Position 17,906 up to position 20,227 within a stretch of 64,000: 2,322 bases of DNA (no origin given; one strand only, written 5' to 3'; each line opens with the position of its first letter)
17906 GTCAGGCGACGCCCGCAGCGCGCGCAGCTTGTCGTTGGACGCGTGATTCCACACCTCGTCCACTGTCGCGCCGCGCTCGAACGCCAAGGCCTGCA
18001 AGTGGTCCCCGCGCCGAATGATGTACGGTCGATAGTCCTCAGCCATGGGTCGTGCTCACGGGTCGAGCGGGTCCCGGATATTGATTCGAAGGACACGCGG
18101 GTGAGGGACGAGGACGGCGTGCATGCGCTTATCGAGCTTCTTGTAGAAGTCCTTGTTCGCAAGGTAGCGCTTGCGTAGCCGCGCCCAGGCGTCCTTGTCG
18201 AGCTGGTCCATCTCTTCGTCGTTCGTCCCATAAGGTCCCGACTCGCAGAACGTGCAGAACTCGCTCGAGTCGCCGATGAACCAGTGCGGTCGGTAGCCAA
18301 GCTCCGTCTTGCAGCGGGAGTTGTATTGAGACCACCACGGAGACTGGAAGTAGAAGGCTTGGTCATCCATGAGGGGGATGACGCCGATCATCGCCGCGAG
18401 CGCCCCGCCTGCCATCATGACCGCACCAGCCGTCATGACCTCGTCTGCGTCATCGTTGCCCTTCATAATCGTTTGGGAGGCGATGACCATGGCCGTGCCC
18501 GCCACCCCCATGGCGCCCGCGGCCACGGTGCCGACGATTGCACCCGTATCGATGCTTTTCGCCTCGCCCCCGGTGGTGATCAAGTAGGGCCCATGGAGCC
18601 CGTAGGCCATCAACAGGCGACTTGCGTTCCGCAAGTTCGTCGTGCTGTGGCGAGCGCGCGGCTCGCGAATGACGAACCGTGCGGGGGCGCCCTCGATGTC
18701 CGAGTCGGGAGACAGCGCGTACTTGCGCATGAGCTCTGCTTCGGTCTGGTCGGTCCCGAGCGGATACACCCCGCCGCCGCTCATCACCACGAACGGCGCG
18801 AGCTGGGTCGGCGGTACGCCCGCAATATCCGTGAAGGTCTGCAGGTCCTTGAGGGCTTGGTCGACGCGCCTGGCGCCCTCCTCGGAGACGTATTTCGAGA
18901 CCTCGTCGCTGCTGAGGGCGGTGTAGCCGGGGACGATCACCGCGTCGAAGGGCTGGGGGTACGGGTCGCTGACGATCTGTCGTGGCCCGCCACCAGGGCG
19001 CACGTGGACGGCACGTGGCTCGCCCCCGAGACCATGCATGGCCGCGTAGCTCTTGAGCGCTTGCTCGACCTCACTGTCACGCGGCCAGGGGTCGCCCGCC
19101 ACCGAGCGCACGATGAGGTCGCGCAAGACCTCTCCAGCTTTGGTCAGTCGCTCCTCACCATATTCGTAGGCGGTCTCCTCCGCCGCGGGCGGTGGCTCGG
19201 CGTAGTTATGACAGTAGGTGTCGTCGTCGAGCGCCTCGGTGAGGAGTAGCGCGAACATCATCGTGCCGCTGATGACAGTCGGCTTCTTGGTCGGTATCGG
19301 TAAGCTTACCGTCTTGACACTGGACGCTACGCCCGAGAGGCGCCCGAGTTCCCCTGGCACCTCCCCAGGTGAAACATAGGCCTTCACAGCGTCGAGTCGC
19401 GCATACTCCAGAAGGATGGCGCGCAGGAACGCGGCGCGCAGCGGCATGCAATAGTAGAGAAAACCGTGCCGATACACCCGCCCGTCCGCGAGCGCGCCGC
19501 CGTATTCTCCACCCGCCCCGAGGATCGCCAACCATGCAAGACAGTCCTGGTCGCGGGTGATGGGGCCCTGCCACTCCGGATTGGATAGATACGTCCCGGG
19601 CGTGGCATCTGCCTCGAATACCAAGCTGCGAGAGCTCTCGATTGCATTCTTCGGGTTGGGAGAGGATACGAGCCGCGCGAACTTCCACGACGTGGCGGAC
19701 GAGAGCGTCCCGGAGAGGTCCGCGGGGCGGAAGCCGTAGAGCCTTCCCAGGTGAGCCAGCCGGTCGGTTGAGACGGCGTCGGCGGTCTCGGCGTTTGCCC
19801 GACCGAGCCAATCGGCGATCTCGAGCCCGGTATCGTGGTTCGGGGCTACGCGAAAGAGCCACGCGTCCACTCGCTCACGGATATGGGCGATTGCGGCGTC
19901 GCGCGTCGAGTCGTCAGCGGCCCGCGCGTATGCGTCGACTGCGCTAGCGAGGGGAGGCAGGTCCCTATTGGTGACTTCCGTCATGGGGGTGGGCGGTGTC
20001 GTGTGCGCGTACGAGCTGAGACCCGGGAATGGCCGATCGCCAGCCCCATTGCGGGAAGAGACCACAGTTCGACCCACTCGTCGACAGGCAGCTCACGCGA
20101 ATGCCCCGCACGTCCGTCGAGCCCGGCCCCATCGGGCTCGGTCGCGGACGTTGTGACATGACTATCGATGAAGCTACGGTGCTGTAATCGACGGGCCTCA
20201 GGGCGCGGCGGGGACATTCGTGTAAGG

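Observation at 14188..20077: vgrG1 is the last gene of a three-gene unit (DUF218 membrane protein, LysM/PG-binding protein, VgrG) with 4-bp translational coupling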

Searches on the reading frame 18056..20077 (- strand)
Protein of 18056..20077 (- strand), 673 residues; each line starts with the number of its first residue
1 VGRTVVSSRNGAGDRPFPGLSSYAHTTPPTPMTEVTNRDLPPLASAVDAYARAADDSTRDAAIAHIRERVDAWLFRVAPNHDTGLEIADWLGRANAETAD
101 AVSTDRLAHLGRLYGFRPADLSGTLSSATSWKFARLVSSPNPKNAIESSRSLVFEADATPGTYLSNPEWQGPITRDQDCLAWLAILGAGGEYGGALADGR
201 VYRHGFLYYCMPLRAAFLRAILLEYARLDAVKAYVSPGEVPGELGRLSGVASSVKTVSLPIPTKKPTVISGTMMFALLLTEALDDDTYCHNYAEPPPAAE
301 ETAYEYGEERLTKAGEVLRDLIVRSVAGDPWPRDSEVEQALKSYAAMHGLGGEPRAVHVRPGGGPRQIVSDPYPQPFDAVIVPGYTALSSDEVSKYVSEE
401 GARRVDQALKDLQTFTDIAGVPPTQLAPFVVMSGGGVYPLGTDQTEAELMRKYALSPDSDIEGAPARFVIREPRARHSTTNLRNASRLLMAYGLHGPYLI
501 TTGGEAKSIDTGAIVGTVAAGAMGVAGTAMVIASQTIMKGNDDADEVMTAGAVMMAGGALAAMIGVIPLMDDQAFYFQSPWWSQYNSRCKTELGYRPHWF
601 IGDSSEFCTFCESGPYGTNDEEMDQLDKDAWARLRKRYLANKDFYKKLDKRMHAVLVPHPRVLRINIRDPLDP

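Call 5: search_protein_families(library=pfam, proteins=[window:18056-20077:-], max_evalue=0.1)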
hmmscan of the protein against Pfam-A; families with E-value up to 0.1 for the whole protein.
window:18056-20077:- (673 aa): 1 family
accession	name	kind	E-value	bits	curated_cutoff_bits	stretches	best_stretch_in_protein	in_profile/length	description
PF02698.23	DUF218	-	3.9e-07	30.5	27.6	1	378-500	1-87/133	DUF218 domain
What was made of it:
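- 18056..19984 (-): DUF218/YdcF-like protein, 642 aa from ATG 19984 (the maximal GTG ORF reaches 20077, 673 aa). Candidate VgrG-dependent cargo effector. PF02698 scores 30.5 bits against a cut-off of 27.6 (call 5).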

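Call 15: find_homologous_proteins(query=window:18056-20077:-, max_evalue=0.001)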
Query window:18056-20077:- (673 aa): 9 proteins with E <= 0.001 among 8000 candidates.
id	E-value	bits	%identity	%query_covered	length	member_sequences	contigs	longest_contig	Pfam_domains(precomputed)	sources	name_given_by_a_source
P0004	0.0e+0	1471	100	95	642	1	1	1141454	PF02698.24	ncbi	ncbi:MAG: YdcF family protein [Polyangiaceae bacterium]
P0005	4.4e-96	341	38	94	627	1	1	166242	PF02698.24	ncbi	ncbi:MAG: YdcF family protein [Polyangiaceae bacterium]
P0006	9.1e-87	310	36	90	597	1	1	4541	PF02698.24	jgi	jgi:hypothetical protein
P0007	1.8e-10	58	37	19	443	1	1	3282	PF02698.24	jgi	jgi:hypothetical protein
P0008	1.3e-9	55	38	20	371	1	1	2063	PF02698.24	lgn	-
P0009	2.3e-9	54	39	19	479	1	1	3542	PF02698.24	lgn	-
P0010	1.0e-8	52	33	19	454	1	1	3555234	PF02698.24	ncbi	ncbi:MAG: YdcF family protein [Candidatus Sericytochromatia bacterium]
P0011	8.2e-8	49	38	19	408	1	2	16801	PF02698.24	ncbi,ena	ncbi:MAG: YdcF family protein [Candidatus Sericytochromatia bacterium]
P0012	7.2e-4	36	47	10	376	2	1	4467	PF02698.24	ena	-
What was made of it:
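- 18056..19984 (-): The 642-aa NCBI model is P0004 (call 15).
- Checked: The ATG at 19984 gives 642 aa, as in NCBI (call 15).
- The DUF218 type is extremely rare, with 3 instances (call 15).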

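Call 16: find_encoding_contigs(protein=P0005, flank=10000, max_places=5)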
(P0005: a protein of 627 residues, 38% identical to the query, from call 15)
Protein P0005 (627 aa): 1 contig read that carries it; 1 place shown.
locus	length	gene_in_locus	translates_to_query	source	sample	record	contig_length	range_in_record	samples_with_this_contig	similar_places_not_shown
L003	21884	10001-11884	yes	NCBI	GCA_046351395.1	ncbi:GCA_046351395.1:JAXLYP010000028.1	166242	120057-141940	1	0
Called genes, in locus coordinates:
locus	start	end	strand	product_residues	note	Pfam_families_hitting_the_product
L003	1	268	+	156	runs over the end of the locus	PF11717:Tudor-knot (faint), PF22732:MSL3_chromo-like (faint)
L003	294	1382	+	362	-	-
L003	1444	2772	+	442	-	PF05139:Erythro_esteras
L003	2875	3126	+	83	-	-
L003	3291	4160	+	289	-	-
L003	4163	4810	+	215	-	-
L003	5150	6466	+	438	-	-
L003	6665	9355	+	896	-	PF05954:Phage_GPD, PF04717:Phage_base_V, PF20093:DUF6484 (weak), PF22178:Gp5_trimer_C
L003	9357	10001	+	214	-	PF01471:PG_binding_1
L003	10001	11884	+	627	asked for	PF02698:DUF218 (weak)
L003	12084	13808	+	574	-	PF02752:Arrestin_C (weak)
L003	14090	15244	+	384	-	-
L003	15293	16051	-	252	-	-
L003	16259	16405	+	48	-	-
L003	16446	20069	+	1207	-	PF00400:WD40 (faint), PF23381:Beta-prop_IFT122_1st, PF24807:WD40_CDC20-Fz (weak), PF24814:WD40_Prp19 (weak), PF24817:WD40_WDHD1_1st (weak), PF25173:Beta-prop_WDR3_1st (weak), PF25175:Beta-prop_WDR5 (weak), PF25174:Beta-prop_THOC3, +4 more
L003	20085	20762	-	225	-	-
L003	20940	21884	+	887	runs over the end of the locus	PF00330:Aconitase, PF00694:Aconitase_C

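Call 17: find_encoding_contigs(protein=P0006, flank=10000, max_places=5)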
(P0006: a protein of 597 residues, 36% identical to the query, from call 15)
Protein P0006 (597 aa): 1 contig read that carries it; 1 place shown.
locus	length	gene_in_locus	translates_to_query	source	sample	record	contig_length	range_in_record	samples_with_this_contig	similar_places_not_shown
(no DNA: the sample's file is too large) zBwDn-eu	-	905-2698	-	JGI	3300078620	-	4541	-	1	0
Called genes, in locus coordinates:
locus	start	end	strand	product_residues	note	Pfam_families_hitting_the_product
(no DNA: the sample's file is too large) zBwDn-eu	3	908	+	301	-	?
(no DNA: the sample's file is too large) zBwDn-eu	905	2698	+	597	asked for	PF02698:DUF218 (weak)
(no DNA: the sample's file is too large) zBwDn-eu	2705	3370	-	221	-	PF01471:PG_binding_1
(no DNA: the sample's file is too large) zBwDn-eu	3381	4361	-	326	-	-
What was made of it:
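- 18056..19984 (-): Full-length homologues P0005 and P0006 both sit beside PGB genes (calls 16, 17).
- L003 has VgrG→PGB→DUF218 with 1-nt spacing or overlap (calls 15, 16, 17). All 3 full-length homologues are next to a PGB gene, in three different arrangements, and two have VgrG beside them (calls 16, 17).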

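Call 36: find_encoding_contigs(protein=P0010, flank=8000, max_places=3)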
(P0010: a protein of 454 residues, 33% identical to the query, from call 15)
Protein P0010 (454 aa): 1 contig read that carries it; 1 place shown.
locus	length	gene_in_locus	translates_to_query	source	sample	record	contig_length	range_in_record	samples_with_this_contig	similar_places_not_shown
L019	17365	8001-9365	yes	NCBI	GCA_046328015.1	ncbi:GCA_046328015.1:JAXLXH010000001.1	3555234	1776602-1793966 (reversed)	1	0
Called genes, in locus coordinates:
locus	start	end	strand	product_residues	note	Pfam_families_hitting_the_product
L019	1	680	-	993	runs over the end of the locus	PF01627:Hpt, PF07194:P2, PF02895:H-kinase_dim, PF02518:HATPase_c, PF01584:CheW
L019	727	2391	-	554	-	PF00481:PP2C, PF13672:PP2C_2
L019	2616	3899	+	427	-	PF14376:Haem_bd (faint), PF09630:DUF2024 (faint), PF13442:Cytochrome_CBB3 (faint), PF14522:Cytochrome_C7 (faint), PF00034:Cytochrom_C (faint)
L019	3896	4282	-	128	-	PF13715:CarbopepD_reg_2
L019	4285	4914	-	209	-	-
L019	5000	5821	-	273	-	PF01476:LysM (weak)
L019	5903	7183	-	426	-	PF00246:Peptidase_M14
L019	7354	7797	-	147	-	PF00036:EF-hand_1 (faint), PF13405:EF-hand_6 (faint), PF13202:EF-hand_5 (faint)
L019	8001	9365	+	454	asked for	PF02698:DUF218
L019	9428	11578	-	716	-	PF00437:T2SSE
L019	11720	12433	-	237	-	PF00072:Response_reg, PF00486:Trans_reg_C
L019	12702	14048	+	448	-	PF02878:PGM_PMM_I, PF02879:PGM_PMM_II, PF02880:PGM_PMM_III, PF00408:PGM_PMM_IV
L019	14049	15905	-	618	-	PF02518:HATPase_c, PF13589:HATPase_c_3, PF01119:DNA_mis_repair, PF08676:MutL_C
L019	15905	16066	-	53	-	-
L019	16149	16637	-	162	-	-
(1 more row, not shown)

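Call 53: predict_structure(alignment_id=A3)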
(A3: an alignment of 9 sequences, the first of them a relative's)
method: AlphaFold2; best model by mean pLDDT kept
length: 642 residues; sequences in the alignment: 9
mean_pLDDT: 60.2   pTM: 0.59
mean pLDDT of the five models: 60.2, 58.2, 57.5, 55.4, 54.7
residues with pLDDT >= 90: 9; 70-90: 218; 50-70: 190; < 50: 225
segments of 3 or more residues with pLDDT < 50: 1-9, 48-50, 65-69, 96-178, 226-237, 266-277, 298-303, 321-341, 384-391, 406-411, 474-486, 503-509, 525-540, 585-594
pLDDT, mean of each block of 10 residues (from residue 1): 36 73 71 83 62 62 50 69 81 51 33 32 33 33 36 37 38 39 76 71 57 83 54 46 72 60 51 45 70 55 59 65 36 34 78 63 70 86 50 75 59 73 79 73 67 83 86 49 49 50 49 54 50 43 60 63 75 86 52 60 86 85 85 62 52
secondary structure, 60 per line:
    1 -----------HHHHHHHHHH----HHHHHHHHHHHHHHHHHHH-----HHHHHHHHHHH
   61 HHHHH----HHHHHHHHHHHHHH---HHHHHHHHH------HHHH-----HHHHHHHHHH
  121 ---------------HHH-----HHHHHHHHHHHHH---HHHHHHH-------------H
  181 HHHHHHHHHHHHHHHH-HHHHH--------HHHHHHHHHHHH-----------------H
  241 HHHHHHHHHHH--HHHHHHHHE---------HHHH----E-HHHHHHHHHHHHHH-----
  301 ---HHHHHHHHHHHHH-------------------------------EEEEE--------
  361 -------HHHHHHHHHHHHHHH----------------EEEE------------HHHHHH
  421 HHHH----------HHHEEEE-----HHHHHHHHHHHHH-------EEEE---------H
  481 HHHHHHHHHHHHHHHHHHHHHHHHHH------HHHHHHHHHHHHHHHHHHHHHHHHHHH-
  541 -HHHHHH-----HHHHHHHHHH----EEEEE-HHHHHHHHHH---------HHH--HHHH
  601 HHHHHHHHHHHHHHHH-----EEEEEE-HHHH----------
elements in order (helices of 4 or more, strands of 3 or more residues): H12-21 H26-44 H50-65 H70-83 H87-95 H102-105 H111-120 H144-156 H160-166 H180-196 H198-202 H211-222 H240-251 H254-261 H272-275 H282-295 H304-316 E348-352 H368-382 E399-402 H415-424 E438-441 H447-459 E467-470 H480-506 H513-539 H542-547 H553-562 E567-571 H573-582 H597-616 E622-627 H629-632
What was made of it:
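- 18965..19984 (-): N-terminal all-alpha extension of about 340 aa. It is shared only by the three VgrG-linked DUF218 proteins. Inferred to be the loading or recognition region. AlphaFold secondary structure (call 53).
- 18368..18547 (-): Gly/Ala-rich hydrophobic helical hairpin (residues ~480-539), inserted in the DUF218 domain. AlphaFold helices at 480-506 and 513-539, with low pLDDT (call 53).
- The DUF218 Pfam score is only just above threshold, and the AlphaFold model is poor (pLDDT 60, call 53).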

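Call 55: search_solved_structures(query=A3, max_evalue=1, show_alignments=3)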
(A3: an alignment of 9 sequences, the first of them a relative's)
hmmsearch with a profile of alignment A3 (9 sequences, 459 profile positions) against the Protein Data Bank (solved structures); distinct sequences matched with E-value up to 1: 1.
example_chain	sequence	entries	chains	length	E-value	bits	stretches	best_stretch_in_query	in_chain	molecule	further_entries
6dwi_A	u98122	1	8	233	0.074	16.1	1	298-323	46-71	4462 Fab Light Chain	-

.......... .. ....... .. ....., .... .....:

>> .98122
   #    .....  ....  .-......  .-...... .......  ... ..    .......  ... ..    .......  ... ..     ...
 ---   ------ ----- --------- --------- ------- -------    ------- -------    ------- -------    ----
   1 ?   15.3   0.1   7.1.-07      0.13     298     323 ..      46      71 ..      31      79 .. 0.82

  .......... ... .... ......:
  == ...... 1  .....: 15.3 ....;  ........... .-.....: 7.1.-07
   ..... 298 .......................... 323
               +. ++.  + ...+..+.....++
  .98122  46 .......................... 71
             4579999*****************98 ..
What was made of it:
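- On DUF218 / YdcF family: There is no PDB hit by sequence profile (call 55).
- Tried and rejected: The PDB sequence-profile search with the DUF218 alignment did not find YdcF (call 55).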

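Call 60: search_protein_families(library=ncbifam, proteins=[window:18056-20077:-, L003:12084-13808:+, L003:14090-15244:+, L003:5150-6466:+], max_evalue=0.01)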
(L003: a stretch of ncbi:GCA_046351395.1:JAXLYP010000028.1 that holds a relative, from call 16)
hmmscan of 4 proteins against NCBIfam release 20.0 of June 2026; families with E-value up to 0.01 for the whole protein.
window:18056-20077:- (673 aa): 0 families

L003:12084-13808:+ (574 aa): 0 families

L003:14090-15244:+ (384 aa): 0 families

L003:5150-6466:+ (438 aa): 0 families

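Call 64: find_related_loci(query=A5, collection=metagenome_contigs, flank=10000)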
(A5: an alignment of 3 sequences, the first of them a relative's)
Query A5 (642 aa) in metagenome_contigs; peptide patterns used: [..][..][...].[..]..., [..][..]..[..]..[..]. (x = any residue, [..] = any of these).
349 stretches matched a pattern, but none encodes a relative of the query by tblastn (E <= 1e-3).
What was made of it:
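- Tried and rejected: The metagenome scan with the three long DUF218 proteins found nothing (call 64).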

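Call 65: find_related_loci(query=A3, collection=metagenome_contigs, flank=8000)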
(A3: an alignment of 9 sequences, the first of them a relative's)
Query A3 (642 aa) in metagenome_contigs; peptide patterns used: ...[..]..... (x = any residue, [..] = any of these).
600 stretches matched a pattern (row limit reached: there are more); 568 encode a relative of the query (tblastn E <= 1e-3); the best 80 are kept; 80 distinct loci.
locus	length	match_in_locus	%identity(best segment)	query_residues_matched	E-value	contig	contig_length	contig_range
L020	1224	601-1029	30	349-565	2e-18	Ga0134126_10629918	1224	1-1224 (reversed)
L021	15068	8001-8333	40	346-470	1e-16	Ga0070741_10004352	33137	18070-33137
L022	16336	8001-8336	37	345-471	1e-16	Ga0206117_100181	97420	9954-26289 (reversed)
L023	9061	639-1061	29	346-564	5e-16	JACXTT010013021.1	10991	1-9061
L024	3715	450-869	38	346-564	4e-16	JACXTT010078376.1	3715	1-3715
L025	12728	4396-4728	42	345-471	1e-15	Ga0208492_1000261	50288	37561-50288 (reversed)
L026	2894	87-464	33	345-485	1e-15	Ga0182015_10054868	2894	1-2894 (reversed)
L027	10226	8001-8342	36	345-473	3e-15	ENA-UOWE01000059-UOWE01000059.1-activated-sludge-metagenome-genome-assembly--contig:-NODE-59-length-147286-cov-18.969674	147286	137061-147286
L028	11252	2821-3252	34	346-566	3e-15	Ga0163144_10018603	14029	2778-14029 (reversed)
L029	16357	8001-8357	39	342-475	7e-15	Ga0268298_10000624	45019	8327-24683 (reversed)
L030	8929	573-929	39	342-475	7e-15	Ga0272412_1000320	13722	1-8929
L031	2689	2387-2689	38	345-462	7e-15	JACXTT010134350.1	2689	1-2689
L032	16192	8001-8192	51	395-463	1e-14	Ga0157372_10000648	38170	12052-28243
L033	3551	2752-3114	38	346-482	1e-14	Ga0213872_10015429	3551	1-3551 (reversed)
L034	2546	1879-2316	31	320-486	1e-14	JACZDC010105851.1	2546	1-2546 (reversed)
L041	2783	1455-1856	34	345-493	2e-14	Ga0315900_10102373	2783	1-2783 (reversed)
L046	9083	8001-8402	34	345-493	4e-14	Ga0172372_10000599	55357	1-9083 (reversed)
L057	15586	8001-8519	35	346-641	7e-14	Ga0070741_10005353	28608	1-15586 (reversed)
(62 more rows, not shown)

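Call 83: search_protein_families(library=pfam, proteins=[L027:5382-8501:+, L046:6129-8507:+, L041:6-1961:+, L057:6588-8525:+], max_evalue=0.01)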
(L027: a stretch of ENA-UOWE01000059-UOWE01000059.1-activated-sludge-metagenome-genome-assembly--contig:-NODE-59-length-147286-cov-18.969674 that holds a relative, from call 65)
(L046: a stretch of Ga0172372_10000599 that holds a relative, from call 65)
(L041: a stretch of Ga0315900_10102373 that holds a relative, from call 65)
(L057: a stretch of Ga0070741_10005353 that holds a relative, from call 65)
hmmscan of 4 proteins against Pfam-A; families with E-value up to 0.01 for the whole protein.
L027:5382-8501:+ (1039 aa): 4 families
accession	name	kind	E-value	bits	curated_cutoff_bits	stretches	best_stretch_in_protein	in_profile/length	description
PF13088.12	BNR_2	-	4.9e-29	102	31.4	1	311-612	1-273/277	BNR repeat-like domain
PF13859.12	BNR_3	-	1.6e-16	61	27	1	302-530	1-211/308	BNR repeat-like domain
PF02698.23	DUF218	-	5.5e-13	49.4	27.6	1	877-1001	2-104/133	DUF218 domain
PF02012.26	BNR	-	0.00029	20.8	27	0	521-530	2-11/12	BNR/Asp-box repeat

L046:6129-8507:+ (792 aa): 2 families
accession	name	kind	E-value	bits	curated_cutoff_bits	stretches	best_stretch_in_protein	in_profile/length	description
PF02698.23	DUF218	-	3.6e-14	53.3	27.6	1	628-738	2-90/133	DUF218 domain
PF00882.24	Zn_dep_PLPC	-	0.0085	16.5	26.8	0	69-241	2-113/167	Zinc dependent phospholipase C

L041:6-1961:+ (651 aa): 1 family
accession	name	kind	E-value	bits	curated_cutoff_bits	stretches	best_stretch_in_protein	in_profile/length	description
PF02698.23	DUF218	-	5.6e-15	55.9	27.6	1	487-597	2-90/133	DUF218 domain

L057:6588-8525:+ (645 aa): 1 family
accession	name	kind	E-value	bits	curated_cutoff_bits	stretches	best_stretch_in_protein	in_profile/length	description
PF02698.23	DUF218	-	8.6e-13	48.8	27.6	1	473-582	1-88/133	DUF218 domain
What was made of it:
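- Tried and rejected: One is fused to a BNR/sialidase-like propeller (call 83).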
